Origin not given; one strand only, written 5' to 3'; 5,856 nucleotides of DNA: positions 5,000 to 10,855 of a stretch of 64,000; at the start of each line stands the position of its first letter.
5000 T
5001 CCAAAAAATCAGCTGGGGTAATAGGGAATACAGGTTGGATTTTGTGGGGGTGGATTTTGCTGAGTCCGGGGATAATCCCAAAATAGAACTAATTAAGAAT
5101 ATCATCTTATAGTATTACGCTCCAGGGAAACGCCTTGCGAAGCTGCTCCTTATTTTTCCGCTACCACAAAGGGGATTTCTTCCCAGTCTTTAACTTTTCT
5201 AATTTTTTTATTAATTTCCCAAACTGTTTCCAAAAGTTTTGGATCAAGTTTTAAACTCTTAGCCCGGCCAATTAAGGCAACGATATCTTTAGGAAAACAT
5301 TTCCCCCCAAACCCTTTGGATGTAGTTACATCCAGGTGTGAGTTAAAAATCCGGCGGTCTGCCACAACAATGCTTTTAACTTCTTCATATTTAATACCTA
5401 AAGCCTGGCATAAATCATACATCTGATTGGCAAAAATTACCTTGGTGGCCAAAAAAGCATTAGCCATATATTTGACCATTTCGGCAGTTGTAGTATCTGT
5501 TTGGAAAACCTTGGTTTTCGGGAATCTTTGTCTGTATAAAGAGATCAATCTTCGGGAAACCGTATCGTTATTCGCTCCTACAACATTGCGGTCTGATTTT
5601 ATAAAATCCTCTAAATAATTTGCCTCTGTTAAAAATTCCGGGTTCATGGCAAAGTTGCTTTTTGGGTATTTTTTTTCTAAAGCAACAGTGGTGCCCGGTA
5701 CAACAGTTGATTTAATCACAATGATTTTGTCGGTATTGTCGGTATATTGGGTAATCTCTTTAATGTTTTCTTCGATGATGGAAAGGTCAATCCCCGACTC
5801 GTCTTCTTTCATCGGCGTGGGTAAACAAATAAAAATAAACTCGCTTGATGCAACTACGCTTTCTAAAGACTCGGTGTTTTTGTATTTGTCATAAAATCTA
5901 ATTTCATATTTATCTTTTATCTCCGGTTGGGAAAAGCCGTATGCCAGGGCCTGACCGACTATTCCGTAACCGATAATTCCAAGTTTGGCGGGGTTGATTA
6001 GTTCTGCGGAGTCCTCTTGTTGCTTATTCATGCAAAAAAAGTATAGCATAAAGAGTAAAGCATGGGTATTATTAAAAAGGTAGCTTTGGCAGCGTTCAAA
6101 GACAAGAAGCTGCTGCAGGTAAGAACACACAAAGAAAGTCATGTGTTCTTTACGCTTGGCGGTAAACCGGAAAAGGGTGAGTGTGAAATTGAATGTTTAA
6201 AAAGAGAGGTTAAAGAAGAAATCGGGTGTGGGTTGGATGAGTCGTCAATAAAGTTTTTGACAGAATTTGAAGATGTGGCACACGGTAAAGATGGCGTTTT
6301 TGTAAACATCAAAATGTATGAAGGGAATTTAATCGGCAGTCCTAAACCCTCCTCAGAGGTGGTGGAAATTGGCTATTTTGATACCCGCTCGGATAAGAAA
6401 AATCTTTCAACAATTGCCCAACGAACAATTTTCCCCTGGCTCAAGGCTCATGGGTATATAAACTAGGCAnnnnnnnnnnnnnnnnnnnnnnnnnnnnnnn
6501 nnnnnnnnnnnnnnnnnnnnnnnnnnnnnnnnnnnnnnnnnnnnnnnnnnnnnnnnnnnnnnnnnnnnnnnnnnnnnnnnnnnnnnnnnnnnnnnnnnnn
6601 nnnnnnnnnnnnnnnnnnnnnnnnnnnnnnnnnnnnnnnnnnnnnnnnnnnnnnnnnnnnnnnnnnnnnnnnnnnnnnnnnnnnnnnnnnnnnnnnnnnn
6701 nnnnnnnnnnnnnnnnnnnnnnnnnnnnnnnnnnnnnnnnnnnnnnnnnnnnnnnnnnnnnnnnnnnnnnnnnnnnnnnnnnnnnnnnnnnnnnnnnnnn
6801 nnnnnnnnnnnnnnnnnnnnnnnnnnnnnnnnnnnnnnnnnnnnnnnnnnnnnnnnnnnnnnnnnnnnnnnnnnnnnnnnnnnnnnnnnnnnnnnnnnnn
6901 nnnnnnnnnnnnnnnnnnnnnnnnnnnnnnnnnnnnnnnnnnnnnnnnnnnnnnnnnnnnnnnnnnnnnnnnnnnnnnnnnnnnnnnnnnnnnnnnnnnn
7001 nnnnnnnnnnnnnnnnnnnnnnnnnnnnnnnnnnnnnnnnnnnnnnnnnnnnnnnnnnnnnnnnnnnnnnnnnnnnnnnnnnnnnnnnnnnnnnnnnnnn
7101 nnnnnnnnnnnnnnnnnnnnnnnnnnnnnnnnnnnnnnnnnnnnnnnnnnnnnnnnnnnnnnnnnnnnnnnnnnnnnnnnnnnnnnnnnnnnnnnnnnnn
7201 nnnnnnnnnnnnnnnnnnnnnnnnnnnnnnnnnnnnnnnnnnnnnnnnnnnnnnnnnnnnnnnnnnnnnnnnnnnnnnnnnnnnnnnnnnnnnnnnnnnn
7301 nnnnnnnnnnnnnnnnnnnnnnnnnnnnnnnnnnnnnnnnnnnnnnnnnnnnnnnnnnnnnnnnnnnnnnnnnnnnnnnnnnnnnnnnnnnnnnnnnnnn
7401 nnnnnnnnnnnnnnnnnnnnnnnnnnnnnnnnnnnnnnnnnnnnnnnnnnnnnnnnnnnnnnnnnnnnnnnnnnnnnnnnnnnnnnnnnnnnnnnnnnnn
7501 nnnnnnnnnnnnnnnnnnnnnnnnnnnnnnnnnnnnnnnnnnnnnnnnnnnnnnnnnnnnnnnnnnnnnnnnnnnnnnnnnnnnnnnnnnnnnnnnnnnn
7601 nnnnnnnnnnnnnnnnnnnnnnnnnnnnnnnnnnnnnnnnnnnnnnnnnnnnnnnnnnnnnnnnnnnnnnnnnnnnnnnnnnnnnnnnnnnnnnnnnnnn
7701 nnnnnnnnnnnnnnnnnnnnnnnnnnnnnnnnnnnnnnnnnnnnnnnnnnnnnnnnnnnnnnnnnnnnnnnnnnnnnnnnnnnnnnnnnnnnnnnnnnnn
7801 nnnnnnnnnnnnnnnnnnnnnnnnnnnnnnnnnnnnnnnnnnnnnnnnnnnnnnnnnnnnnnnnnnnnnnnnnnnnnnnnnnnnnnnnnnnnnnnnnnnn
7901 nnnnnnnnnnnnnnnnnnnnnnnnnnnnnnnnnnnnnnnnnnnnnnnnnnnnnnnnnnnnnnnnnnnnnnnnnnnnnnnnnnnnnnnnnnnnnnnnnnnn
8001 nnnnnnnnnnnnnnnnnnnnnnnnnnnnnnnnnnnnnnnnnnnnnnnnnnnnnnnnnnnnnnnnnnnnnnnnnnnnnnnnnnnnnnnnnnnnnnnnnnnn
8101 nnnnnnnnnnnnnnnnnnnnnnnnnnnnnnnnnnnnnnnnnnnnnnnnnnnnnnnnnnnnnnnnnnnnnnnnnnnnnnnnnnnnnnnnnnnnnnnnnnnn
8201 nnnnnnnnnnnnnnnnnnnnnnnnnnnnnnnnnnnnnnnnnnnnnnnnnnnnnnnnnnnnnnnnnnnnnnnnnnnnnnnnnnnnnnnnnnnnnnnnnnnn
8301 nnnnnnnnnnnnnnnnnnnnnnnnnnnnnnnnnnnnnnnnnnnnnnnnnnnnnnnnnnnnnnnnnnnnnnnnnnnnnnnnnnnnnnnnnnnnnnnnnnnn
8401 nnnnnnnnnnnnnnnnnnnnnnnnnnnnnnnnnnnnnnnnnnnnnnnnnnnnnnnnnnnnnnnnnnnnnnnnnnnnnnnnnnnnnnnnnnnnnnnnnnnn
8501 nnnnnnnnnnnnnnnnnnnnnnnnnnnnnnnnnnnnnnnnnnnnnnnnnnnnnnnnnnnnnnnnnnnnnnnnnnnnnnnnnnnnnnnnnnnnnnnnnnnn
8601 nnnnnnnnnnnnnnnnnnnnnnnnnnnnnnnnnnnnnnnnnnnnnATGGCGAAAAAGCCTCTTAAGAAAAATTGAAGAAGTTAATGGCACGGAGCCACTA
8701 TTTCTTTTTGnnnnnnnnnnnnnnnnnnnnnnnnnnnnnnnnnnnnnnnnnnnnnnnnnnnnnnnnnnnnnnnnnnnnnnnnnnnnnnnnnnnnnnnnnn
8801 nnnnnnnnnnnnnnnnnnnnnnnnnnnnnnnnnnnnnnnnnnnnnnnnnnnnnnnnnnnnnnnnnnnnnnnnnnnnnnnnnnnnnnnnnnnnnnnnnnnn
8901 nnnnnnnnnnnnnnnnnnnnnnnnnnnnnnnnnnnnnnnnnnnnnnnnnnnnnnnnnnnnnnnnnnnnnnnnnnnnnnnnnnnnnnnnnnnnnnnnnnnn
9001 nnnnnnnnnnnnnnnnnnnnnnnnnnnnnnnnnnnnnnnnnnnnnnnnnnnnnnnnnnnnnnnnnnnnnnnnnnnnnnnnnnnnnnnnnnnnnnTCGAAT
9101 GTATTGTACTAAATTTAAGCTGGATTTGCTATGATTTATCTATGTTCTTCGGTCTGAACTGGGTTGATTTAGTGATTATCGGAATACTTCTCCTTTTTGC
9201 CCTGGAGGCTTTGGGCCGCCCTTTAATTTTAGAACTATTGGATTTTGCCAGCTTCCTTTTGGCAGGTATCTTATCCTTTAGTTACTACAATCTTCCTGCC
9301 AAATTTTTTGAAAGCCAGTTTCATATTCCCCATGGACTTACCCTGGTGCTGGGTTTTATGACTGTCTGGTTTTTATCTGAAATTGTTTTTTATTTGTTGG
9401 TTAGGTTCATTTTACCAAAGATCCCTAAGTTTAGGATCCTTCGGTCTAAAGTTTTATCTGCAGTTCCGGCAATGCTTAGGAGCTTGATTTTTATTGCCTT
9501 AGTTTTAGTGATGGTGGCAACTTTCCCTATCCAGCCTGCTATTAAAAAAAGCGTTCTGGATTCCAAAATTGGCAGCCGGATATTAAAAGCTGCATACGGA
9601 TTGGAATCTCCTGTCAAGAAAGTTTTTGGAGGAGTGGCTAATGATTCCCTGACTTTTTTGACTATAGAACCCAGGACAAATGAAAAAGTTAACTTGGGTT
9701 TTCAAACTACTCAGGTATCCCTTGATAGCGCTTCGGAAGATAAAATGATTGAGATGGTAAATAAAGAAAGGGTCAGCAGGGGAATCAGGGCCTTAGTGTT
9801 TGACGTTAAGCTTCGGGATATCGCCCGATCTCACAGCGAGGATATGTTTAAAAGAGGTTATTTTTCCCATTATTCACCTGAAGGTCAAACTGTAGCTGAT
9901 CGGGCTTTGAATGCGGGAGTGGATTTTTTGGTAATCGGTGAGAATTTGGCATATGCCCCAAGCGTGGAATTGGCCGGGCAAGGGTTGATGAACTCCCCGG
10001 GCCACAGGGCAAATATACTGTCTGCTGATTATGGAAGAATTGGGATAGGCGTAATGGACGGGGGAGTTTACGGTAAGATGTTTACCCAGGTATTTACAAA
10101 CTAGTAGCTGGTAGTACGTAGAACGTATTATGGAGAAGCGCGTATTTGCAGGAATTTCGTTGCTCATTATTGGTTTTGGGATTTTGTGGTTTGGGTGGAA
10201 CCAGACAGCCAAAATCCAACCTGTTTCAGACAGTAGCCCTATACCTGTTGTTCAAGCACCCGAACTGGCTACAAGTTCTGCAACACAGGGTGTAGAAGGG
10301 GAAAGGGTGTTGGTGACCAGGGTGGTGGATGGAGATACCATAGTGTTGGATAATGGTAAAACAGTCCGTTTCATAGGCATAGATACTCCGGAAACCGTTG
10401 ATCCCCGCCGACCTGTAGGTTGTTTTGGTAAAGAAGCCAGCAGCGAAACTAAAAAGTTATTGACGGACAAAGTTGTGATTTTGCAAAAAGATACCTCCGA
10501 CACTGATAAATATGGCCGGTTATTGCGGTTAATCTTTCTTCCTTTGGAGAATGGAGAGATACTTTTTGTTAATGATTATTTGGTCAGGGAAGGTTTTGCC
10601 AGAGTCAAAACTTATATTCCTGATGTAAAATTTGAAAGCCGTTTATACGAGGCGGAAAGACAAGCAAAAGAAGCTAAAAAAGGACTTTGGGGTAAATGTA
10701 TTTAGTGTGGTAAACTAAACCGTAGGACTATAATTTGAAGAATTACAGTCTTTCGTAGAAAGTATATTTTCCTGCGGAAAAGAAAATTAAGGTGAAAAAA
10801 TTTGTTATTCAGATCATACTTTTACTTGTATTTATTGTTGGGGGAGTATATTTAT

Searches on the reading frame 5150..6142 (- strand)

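Call 78: search_protein_families(library=pfam, proteins=[window:5150-6142:-], max_evalue=0.0001)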
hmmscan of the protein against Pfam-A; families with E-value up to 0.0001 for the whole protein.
window:5150-6142:- (330 aa): 2 families
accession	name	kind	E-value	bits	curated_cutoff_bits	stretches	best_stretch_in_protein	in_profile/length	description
PF00984.24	UDPG_MGDP_dh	-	3.6e-26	91.5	25.4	1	219-312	2-93/94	UDP-glucose/GDP-mannose dehydrogenase family, central domain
PF03721.20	UDPG_MGDP_dh_N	-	3.7e-23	82.5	27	1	85-197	62-182/187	UDP-glucose/GDP-mannose dehydrogenase family, NAD binding domain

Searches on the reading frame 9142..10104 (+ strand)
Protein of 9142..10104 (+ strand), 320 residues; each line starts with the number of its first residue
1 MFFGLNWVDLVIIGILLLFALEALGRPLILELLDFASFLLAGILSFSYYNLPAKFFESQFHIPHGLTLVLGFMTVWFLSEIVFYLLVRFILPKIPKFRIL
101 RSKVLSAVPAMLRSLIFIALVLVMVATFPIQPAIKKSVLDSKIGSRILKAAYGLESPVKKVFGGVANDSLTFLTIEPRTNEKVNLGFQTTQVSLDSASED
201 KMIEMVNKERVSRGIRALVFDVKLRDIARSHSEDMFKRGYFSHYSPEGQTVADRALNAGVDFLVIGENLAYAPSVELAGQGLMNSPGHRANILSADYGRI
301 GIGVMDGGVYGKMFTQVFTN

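Call 78: search_protein_families(library=pfam, proteins=[window:9142-10104:+], max_evalue=0.0001)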
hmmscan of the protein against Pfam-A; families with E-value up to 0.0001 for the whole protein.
window:9142-10104:+ (320 aa): 2 families
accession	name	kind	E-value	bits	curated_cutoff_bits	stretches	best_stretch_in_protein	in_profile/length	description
PF00188.32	CAP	-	1.9e-16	61.4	21.1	1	204-318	2-117/117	Cysteine-rich secretory protein family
PF02674.22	Colicin_V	-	4e-09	37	29.3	1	8-141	1-133/144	Colicin V production protein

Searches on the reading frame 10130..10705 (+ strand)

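Call 18: search_protein_families(library=pfam, proteins=[window:10130-10705:+], max_evalue=0.001)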
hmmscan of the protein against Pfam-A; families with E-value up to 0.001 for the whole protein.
window:10130-10705:+ (191 aa): 1 family
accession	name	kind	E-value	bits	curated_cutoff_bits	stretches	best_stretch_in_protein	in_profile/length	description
PF00565.23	SNase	-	1.2e-22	80.9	21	1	78-188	1-106/107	Staphylococcal nuclease homologue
